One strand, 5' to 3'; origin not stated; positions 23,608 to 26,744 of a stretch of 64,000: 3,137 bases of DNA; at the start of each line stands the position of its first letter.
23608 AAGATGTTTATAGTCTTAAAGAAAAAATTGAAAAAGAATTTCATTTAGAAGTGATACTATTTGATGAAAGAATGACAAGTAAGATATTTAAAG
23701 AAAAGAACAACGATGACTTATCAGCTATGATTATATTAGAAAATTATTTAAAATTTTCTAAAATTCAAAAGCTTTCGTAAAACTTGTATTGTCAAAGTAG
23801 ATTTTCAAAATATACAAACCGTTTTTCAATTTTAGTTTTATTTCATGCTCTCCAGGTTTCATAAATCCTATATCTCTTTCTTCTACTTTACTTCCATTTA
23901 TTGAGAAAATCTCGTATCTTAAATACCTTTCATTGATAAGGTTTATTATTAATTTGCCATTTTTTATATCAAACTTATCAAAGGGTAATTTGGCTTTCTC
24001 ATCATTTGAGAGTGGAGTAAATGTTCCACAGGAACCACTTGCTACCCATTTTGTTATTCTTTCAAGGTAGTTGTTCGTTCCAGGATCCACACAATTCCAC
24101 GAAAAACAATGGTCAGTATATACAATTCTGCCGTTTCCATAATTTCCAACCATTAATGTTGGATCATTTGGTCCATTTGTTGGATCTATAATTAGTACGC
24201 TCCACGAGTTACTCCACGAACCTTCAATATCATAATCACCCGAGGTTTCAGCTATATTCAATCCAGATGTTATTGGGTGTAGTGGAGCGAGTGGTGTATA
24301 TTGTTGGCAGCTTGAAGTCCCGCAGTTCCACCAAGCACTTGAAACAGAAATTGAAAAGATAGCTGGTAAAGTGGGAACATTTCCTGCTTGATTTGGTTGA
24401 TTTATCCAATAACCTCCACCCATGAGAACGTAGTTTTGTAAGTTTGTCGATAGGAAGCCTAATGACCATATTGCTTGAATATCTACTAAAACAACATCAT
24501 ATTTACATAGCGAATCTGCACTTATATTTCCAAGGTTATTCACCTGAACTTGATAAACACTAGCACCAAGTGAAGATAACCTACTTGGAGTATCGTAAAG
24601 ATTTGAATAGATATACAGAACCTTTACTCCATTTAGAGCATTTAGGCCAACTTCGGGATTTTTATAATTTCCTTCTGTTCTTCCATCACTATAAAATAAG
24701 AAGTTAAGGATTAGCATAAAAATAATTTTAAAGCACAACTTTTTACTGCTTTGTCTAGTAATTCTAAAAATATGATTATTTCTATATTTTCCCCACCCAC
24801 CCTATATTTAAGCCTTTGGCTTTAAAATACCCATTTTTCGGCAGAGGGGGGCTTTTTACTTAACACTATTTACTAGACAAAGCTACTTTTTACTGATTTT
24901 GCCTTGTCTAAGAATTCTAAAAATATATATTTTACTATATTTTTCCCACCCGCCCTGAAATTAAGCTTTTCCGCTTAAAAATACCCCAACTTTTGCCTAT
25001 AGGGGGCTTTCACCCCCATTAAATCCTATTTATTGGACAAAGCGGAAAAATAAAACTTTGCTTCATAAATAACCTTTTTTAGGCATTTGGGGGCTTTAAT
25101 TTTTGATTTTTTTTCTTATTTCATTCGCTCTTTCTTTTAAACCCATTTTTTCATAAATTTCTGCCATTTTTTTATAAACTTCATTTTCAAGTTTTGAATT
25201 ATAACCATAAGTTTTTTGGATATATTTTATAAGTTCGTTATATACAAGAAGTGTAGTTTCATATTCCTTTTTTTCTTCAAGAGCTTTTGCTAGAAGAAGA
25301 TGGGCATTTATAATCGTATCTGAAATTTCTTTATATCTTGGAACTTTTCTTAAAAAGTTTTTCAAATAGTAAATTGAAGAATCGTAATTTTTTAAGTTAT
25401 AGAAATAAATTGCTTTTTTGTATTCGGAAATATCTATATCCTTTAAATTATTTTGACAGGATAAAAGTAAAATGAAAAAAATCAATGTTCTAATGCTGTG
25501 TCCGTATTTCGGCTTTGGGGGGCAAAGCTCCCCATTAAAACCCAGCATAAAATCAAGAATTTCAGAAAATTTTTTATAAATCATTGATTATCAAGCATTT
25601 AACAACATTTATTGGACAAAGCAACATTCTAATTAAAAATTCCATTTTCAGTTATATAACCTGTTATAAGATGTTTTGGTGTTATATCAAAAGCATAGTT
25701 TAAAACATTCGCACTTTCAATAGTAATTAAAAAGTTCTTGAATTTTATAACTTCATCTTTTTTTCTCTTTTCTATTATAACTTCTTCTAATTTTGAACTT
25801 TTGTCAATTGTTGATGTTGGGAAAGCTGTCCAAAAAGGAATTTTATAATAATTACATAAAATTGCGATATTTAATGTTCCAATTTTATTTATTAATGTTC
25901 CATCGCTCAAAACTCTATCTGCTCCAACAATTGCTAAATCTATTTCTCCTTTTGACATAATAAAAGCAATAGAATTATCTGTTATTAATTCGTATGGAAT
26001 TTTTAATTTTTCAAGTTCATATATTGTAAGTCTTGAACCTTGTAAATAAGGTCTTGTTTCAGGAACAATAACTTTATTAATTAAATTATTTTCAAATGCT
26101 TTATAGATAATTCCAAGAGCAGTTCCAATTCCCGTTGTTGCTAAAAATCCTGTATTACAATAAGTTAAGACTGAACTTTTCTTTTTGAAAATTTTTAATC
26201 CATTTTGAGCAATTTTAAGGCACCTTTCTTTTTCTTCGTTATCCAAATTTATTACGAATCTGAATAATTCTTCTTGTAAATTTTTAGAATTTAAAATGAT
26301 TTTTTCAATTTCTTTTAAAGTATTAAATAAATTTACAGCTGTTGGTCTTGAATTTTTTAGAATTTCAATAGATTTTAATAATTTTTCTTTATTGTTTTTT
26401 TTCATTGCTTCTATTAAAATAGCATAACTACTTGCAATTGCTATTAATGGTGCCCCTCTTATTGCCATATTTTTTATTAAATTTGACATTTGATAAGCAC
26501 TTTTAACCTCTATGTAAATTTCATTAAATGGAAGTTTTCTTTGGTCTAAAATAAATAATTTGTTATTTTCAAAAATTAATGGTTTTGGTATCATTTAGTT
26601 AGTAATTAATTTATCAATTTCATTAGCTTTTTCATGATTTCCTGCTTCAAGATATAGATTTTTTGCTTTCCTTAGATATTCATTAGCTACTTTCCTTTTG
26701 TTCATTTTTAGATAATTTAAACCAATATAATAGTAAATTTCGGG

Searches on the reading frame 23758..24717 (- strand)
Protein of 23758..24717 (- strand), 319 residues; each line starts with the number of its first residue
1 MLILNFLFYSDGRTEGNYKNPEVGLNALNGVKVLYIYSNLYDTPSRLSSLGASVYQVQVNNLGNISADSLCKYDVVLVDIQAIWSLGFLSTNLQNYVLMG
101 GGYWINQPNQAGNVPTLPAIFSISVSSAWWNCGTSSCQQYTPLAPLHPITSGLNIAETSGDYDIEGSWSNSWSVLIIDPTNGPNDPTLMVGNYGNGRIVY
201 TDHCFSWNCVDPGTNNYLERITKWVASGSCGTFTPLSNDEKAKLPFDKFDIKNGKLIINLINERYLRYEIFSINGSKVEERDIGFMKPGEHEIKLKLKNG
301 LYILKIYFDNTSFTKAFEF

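Call 45: search_protein_families(library=pfam, proteins=[window:23758-24717:-], max_evalue=0.01)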
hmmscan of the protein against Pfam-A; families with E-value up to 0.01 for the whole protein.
window:23758-24717:- (319 aa): 1 family
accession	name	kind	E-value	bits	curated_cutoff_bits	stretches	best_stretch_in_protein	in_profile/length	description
PF18962.6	Por_Secre_tail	-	0.0039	17.9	27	1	254-315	8-71/75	Secretion system C-terminal sorting domain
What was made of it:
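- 24715..24717 (-): Probable true start codon (ATG) of the downstream gene 23758..24717. The product has a weak match to a T9SS C-terminal sorting domain. Pfam Por_Secre_tail, E = 0.004 (call 45).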

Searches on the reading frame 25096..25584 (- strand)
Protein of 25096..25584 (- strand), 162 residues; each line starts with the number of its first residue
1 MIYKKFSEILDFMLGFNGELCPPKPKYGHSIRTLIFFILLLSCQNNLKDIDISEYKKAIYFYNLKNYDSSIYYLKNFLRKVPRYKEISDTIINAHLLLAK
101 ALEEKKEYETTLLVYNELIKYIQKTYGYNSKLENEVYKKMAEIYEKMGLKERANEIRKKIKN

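Call 45: search_protein_families(library=pfam, proteins=[window:25096-25584:-], max_evalue=0.01)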
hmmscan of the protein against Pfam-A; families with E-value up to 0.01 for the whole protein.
window:25096-25584:- (162 aa): 2 families
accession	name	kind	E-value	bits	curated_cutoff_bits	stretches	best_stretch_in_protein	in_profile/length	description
PF13174.12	TPR_6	-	0.00033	21.5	26.3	0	55-82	4-31/33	Tetratricopeptide repeat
PF24885.1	TPR_NPHP3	-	0.0083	16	100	0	94-159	143-208/239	Nephrocystin-3 TPR domain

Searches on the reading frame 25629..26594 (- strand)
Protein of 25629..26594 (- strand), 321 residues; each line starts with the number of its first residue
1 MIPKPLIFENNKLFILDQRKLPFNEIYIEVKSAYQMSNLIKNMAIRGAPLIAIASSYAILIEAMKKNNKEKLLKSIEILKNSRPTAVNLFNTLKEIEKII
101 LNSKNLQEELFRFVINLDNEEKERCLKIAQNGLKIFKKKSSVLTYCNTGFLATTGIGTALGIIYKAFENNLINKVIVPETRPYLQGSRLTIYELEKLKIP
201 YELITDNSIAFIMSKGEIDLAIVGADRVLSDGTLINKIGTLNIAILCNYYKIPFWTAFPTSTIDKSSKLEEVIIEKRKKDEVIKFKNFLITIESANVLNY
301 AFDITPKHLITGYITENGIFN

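Call 11: find_encoding_contigs(protein=window:25629-26594:-, flank=10000, max_places=10)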
Protein window:25629-26594:- (321 aa): 2 contigs read that carry it; 2 places shown.
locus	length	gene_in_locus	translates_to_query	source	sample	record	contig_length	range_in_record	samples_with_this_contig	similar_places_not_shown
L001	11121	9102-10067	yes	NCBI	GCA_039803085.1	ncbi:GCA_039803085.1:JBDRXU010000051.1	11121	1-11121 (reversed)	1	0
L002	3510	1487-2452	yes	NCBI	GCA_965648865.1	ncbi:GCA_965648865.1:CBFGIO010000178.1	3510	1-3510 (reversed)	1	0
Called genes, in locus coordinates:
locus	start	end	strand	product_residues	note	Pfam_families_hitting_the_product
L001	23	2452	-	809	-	PF02739:5_3_exonuc_N, PF01367:5_3_exonuc, PF00476:DNA_pol_A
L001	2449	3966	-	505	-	PF01202:SKI (weak), PF13685:Fe-ADH_2 (weak), PF01761:DHQ_synthase, PF24621:DHQS_C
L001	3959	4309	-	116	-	-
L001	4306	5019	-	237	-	PF02777:Sod_Fe_C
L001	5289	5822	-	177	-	-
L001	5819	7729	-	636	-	PF00326:Peptidase_S9, PF20434:BD-FAE (weak)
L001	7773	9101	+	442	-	PF12895:ANAPC3 (faint), PF13432:TPR_16 (faint), PF14559:TPR_19 (faint), PF07719:TPR_2 (faint), PF13174:TPR_6 (faint), PF13181:TPR_8 (faint), PF13424:TPR_12 (faint), PF13428:TPR_14 (faint)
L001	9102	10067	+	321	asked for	PF01008:IF-2B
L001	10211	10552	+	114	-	-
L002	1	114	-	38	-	?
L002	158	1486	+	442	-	PF12895:ANAPC3 (faint), PF13432:TPR_16 (faint), PF14559:TPR_19 (faint), PF00515:TPR_1 (faint), PF07719:TPR_2 (faint), PF13174:TPR_6 (faint), PF13181:TPR_8 (faint), PF13424:TPR_12 (faint), +1 more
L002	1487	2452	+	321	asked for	PF01008:IF-2B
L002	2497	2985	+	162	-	-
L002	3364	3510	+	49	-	?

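Call 22: find_homologous_proteins(query=window:25629-26594:-, max_evalue=1e-40)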
Query window:25629-26594:- (321 aa): 7733 proteins with E <= 1e-40 among 8000 candidates; the best 120 are listed.
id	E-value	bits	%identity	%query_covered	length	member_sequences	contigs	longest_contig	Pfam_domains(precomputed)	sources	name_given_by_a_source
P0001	3.2e-200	682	100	100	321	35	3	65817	PF01008.24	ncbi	ncbi:MAG: S-methyl-5-thioribose-1-phosphate isomerase [candidate division WOR-3 bacterium]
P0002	2.9e-152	524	82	100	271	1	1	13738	PF01008.24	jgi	-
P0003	4.7e-151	520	76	98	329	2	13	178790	PF01008.24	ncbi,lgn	ncbi:MAG: S-methyl-5-thioribose-1-phosphate isomerase [candidate division WOR-3 bacterium]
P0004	1.0e-150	519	92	77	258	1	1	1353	PF01008.24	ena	-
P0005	1.7e-148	512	73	99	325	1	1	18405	PF01008.24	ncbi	-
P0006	8.2e-143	493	73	99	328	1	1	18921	PF01008.24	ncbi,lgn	ncbi:MAG: S-methyl-5-thioribose-1-phosphate isomerase [candidate division WOR-3 bacterium]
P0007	3.0e-140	485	74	95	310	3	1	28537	PF01008.24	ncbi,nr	ncbi:MAG: S-methyl-5-thioribose-1-phosphate isomerase [candidate division WOR-3 bacterium]|nr:S-meth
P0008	1.5e-100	354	-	-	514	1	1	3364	PF01008.24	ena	-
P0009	7.7e-96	339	51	98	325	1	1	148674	PF01008.24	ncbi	-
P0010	1.7e-95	338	51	99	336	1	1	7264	PF01008.24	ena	-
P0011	4.1e-94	333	50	99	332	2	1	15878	PF01008.24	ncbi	-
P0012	4.0e-93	330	48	99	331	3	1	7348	PF01008.24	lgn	-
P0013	5.5e-93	330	49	99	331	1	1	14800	PF01008.24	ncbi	-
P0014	9.7e-93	329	50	99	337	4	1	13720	PF01008.24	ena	-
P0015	1.4e-92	328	48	99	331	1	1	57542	PF01008.24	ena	-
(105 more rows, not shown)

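Call 23: find_encoding_contigs(protein=P0002, flank=10000, max_places=3)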
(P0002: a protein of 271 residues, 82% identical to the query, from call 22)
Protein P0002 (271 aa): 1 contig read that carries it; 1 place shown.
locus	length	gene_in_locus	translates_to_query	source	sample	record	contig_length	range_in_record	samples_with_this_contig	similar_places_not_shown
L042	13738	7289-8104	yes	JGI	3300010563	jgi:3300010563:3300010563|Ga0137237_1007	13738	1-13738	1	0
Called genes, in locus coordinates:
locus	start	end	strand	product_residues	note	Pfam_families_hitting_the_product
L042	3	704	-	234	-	?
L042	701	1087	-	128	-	-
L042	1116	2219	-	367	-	PF01202:SKI (weak), PF13685:Fe-ADH_2 (weak), PF01761:DHQ_synthase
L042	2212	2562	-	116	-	-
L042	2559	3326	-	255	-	PF02777:Sod_Fe_C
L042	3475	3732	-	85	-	-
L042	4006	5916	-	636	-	PF00326:Peptidase_S9, PF20434:BD-FAE (weak)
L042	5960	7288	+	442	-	PF12895:ANAPC3 (faint), PF14559:TPR_19 (faint), PF00515:TPR_1 (faint), PF07719:TPR_2 (faint), PF13174:TPR_6 (faint), PF13176:TPR_7 (faint), PF13181:TPR_8 (faint), PF13424:TPR_12 (faint), +2 more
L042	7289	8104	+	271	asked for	PF01008:IF-2B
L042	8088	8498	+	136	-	-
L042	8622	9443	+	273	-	-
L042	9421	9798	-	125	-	PF03652:RuvX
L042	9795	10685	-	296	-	PF17125:Methyltr_RsmF_N, PF01728:FtsJ (weak), PF01189:Methyltr_RsmB-F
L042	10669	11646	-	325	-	PF01300:Sua5_yciO_yrdC, PF03481:Sua5_C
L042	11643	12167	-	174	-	PF03793:PASTA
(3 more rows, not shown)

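Call 24: find_encoding_contigs(protein=P0003, flank=10000, max_places=4)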
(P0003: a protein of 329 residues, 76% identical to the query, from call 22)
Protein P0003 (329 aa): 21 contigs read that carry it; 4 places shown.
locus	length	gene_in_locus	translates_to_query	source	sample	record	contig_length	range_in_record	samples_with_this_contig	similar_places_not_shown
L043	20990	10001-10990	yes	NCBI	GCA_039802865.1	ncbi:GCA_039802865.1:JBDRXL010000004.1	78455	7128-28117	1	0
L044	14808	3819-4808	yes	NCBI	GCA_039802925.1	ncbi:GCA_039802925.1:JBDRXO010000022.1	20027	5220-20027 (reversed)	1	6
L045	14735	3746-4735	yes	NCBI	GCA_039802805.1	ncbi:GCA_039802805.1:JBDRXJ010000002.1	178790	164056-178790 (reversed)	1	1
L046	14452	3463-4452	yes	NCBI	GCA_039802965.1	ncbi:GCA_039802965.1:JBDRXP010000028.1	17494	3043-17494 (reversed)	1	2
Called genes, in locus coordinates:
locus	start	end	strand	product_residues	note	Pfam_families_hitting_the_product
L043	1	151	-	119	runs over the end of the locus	-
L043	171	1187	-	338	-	-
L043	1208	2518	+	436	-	PF01134:GIDA, PF01266:DAO (weak), PF07992:Pyr_redox_2 (weak)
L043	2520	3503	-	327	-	PF02618:YceG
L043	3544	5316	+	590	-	PF01558:POR, PF01855:POR_N, PF02780:Transketolase_C, PF17147:PFOR_II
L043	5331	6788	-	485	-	-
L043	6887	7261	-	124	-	-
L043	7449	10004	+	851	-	PF00133:tRNA-synt_1, PF00750:tRNA-synt_1d (faint), PF09334:tRNA-synt_1g, PF13603:tRNA-synt_1_2 (weak), PF09334:tRNA-synt_1g, PF00133:tRNA-synt_1, PF08264:Anticodon_1, PF10458:Val_tRNA-synt_C, +1 more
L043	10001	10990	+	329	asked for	PF01008:IF-2B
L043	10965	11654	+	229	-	PF13489:Methyltransf_23, PF13847:Methyltransf_31, PF08241:Methyltransf_11, PF08242:Methyltransf_12, PF13649:Methyltransf_25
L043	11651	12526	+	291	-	PF13480:Acetyltransf_6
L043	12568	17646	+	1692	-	-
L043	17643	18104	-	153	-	PF01467:CTP_transf_like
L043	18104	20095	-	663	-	PF17900:Peptidase_M1_N (weak), PF01433:Peptidase_M1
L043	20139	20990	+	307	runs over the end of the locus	PF00890:FAD_binding_2 (faint), PF01946:Thi4 (weak), PF03486:HI0933_like (faint), PF07992:Pyr_redox_2, PF12831:FAD_oxidored (faint), PF13738:Pyr_redox_3, PF00070:Pyr_redox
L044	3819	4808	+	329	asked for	PF01008:IF-2B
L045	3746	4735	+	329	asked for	PF01008:IF-2B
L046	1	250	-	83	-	?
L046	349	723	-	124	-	-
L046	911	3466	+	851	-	PF00133:tRNA-synt_1, PF00750:tRNA-synt_1d (faint), PF09334:tRNA-synt_1g, PF13603:tRNA-synt_1_2 (weak), PF09334:tRNA-synt_1g, PF00133:tRNA-synt_1, PF08264:Anticodon_1, PF10458:Val_tRNA-synt_C, +1 more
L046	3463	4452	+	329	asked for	PF01008:IF-2B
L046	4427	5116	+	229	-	PF13489:Methyltransf_23, PF13847:Methyltransf_31, PF08241:Methyltransf_11, PF08242:Methyltransf_12, PF13649:Methyltransf_25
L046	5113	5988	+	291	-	PF13480:Acetyltransf_6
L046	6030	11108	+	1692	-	-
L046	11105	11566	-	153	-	PF01467:CTP_transf_like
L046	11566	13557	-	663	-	PF17900:Peptidase_M1_N (weak), PF01433:Peptidase_M1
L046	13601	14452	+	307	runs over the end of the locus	PF00890:FAD_binding_2 (faint), PF01946:Thi4 (weak), PF03486:HI0933_like (faint), PF07992:Pyr_redox_2, PF12831:FAD_oxidored (faint), PF13738:Pyr_redox_3, PF00070:Pyr_redox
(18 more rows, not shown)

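Call 25: find_encoding_contigs(protein=P0007, flank=10000, max_places=3)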
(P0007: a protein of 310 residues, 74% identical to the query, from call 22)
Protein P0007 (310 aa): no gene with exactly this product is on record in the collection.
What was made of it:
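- Tried and rejected: P0007 could not be looked up (call 25).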
